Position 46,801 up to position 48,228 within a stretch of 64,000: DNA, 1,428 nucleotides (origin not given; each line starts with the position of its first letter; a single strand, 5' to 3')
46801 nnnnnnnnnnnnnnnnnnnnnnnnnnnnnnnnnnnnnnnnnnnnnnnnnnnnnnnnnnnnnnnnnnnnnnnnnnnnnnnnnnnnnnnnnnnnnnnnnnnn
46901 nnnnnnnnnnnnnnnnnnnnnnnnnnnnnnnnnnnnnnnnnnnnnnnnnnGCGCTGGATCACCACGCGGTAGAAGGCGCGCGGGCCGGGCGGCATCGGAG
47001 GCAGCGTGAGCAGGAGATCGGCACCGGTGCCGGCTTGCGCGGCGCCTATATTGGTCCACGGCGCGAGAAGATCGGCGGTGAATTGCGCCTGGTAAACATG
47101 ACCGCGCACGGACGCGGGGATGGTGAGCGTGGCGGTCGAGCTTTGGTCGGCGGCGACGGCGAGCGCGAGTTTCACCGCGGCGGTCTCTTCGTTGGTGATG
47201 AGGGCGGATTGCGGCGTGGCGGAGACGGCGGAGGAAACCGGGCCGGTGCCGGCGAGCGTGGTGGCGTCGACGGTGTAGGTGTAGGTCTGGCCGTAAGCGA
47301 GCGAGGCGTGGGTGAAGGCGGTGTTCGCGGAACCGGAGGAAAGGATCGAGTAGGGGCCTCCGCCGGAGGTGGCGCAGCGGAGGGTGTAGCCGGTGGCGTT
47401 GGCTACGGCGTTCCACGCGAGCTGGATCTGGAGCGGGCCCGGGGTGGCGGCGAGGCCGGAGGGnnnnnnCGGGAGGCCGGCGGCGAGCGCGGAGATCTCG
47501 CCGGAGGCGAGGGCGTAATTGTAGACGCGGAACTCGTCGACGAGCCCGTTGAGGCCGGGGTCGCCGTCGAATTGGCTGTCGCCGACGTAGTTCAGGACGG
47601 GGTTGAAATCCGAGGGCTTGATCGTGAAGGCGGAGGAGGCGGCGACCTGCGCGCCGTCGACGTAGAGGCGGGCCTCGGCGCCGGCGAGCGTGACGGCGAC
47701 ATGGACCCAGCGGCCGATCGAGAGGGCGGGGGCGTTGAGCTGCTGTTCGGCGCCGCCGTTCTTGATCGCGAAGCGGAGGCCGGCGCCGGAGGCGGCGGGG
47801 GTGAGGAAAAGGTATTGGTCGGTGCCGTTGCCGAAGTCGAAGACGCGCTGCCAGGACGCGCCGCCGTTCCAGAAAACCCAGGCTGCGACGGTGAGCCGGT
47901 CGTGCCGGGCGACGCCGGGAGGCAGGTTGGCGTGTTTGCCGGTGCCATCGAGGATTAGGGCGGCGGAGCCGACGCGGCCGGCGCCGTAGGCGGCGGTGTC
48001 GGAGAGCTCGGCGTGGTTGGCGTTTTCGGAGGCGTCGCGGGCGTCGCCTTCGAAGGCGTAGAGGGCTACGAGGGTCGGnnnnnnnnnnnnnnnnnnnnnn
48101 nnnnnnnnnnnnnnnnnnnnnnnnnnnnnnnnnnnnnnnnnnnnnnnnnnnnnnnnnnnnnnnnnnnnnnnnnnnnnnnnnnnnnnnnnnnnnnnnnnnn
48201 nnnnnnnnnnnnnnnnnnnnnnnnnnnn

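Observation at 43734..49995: Tandem paralogs whose ~390-aa N-terminal domain looks like a glycoside hydrolase but fits no family I can recognise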

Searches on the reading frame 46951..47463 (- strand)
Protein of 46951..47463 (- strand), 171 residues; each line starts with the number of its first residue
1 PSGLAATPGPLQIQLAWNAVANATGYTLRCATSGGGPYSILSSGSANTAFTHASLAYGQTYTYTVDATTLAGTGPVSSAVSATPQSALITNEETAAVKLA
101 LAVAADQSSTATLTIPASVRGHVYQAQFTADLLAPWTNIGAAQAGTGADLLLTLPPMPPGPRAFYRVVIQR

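Call 93: search_protein_families(library=ncbifam, proteins=[window:46951-47463:-], max_evalue=1)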
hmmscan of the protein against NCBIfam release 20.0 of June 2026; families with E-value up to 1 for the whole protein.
window:46951-47463:- (171 aa): 0 families

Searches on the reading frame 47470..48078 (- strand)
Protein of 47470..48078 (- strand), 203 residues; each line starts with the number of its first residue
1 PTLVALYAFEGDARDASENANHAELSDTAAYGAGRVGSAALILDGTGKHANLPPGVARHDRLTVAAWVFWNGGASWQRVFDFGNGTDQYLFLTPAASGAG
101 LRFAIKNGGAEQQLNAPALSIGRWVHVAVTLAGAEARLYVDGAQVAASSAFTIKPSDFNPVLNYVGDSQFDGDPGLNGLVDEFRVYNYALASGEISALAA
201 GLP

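Call 84: search_solved_structures(query=window:47470-48078:-, max_evalue=1, show_alignments=1)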
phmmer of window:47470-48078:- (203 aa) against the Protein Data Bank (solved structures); distinct sequences matched with E-value up to 1: 18.
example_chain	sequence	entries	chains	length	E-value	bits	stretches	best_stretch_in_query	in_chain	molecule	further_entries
4qvs_A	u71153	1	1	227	3e-18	69.7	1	16-200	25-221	S-layer domain-containing protein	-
5hon_A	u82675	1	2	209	1.2e-07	35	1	26-199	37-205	Extracellular arabinanase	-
5ho0_A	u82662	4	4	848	2.3e-06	30.9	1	27-199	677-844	Extracellular arabinanase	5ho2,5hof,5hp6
8sl1_A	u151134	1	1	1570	0.098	15.8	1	121-148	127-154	Pappalysin-2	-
8a7d_C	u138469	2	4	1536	0.2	14.8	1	119-149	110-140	Pappalysin-1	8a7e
7y5n_C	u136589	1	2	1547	0.2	14.8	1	119-149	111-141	Pappalysin-1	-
7ufg_A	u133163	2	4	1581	0.2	14.7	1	119-149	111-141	Pappalysin-1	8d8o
1mz5_A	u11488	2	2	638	0.21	14.7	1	121-198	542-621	sialidase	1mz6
8hgg_C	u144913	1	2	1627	0.21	14.7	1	119-149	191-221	Pappalysin-1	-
7y5q_A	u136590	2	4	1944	0.23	14.6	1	119-149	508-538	Maltose/maltodextrin-binding periplasmic protein,Pappalysin-1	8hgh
1n1s_A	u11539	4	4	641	0.27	14.3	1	121-198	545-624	Sialidase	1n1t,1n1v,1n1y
2a75_A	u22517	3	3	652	0.28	14.3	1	121-198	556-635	sialidase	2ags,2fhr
1wcs_A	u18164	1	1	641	0.3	14.2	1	121-198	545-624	SIALIDASE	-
1s0i_A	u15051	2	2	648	0.57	13.3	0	120-198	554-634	trans-sialidase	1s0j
1ms5_A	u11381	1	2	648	0.57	13.3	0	120-198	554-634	trans-sialidase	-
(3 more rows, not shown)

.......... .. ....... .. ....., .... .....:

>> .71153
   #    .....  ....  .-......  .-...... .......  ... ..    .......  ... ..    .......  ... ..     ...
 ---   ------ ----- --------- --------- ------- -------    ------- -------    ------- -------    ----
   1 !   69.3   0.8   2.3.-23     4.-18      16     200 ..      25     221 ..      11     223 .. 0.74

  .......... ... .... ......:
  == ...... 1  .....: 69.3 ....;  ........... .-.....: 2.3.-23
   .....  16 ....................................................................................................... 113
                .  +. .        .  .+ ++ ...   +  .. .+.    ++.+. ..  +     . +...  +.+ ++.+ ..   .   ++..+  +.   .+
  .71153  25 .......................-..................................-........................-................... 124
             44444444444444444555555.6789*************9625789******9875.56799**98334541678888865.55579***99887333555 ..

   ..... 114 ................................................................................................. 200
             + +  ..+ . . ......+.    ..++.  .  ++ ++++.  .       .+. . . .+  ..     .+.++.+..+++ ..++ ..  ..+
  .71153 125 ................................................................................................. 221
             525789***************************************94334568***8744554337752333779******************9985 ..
